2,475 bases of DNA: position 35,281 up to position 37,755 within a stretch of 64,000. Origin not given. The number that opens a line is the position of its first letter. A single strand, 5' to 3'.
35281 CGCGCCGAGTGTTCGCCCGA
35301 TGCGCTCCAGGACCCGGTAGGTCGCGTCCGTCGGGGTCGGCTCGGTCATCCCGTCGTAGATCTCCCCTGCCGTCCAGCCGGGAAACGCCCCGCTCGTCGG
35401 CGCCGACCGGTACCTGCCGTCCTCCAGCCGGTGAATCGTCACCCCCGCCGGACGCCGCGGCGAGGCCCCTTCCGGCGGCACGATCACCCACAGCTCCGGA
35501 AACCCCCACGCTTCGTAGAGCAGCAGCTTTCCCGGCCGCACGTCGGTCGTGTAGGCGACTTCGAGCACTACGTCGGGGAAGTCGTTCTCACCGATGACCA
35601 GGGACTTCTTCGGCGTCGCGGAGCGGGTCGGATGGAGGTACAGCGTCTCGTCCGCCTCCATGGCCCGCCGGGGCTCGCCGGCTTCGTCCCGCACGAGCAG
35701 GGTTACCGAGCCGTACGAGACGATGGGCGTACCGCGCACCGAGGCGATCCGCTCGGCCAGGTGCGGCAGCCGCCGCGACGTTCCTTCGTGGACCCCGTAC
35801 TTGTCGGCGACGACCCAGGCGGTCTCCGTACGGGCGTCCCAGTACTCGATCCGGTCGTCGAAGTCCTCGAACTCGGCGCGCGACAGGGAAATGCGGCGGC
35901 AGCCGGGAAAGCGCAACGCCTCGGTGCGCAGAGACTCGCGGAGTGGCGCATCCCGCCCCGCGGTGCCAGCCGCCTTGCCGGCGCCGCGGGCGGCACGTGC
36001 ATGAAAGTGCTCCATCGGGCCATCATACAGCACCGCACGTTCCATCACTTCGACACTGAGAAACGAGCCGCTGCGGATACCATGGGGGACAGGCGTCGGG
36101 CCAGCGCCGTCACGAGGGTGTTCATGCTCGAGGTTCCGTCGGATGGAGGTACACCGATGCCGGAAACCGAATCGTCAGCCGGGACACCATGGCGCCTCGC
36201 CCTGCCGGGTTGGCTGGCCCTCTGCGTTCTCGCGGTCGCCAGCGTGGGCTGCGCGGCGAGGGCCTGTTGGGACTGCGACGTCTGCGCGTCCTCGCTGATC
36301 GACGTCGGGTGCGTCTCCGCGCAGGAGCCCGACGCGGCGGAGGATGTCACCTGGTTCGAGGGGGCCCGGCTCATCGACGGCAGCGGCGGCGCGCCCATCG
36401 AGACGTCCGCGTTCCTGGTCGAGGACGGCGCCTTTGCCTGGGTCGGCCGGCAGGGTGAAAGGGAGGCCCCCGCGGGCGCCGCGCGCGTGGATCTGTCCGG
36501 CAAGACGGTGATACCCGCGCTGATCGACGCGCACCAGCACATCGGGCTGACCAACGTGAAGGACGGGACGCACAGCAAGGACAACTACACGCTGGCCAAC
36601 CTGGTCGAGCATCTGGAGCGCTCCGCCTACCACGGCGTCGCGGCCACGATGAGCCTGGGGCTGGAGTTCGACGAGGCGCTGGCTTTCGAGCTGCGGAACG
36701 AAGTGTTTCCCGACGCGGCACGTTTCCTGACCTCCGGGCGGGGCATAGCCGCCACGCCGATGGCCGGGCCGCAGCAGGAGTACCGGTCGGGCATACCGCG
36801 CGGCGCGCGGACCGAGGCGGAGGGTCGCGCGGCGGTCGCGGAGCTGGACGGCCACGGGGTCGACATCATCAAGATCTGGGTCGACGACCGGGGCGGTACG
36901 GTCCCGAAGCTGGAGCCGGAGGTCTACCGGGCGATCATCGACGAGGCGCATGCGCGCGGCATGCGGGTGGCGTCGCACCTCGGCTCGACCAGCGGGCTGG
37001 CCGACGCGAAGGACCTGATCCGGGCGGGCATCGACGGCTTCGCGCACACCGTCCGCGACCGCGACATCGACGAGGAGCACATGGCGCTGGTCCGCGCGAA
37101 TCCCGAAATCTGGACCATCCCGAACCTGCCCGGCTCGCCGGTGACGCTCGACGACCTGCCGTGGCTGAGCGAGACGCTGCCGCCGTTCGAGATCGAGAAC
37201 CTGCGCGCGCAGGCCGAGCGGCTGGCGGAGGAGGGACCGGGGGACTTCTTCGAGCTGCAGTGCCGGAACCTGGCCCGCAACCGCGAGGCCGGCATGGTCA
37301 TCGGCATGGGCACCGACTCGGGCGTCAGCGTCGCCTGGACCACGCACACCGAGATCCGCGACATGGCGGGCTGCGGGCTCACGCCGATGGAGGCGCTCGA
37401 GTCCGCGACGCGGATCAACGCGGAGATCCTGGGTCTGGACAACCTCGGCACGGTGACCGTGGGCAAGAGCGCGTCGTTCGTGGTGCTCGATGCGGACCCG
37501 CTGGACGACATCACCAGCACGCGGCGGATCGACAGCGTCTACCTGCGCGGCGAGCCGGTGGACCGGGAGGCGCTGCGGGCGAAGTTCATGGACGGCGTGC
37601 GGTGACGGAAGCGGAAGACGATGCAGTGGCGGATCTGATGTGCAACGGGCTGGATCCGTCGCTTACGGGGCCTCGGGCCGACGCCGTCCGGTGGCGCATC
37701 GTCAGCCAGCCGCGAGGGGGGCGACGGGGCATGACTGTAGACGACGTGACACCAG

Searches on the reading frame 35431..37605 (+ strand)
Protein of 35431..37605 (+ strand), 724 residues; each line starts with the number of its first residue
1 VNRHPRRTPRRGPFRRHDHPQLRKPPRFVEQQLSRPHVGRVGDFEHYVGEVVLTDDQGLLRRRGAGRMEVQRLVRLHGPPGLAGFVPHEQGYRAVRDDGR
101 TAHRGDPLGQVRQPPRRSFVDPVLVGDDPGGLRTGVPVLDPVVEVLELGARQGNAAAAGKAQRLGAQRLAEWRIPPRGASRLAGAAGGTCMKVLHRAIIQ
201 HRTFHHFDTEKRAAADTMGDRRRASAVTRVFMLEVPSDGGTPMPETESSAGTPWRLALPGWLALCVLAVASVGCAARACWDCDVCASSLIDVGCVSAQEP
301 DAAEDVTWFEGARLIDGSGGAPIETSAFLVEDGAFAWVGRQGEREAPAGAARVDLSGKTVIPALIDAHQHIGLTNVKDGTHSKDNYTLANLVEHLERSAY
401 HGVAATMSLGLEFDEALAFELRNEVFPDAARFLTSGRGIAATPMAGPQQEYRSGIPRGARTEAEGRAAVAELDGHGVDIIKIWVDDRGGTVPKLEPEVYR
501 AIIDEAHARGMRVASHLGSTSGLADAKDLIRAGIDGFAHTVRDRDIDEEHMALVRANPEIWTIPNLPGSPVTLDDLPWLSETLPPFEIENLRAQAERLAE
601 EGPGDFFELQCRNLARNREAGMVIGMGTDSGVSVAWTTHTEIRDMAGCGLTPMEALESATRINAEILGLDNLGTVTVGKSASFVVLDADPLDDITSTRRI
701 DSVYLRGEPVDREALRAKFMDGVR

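Call 61: search_protein_families(library=pfam, proteins=[window:35431-37605:+], max_evalue=0.001)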
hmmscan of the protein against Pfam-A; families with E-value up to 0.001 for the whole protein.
window:35431-37605:+ (724 aa): 2 families
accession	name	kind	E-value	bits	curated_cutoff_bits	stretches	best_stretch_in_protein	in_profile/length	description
PF01979.26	Amidohydro_1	-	3e-22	79.8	25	1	359-710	1-345/345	Amidohydrolase family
PF07969.17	Amidohydro_3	-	1.2e-11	45.2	29.7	1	492-710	257-471/472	Amidohydrolase family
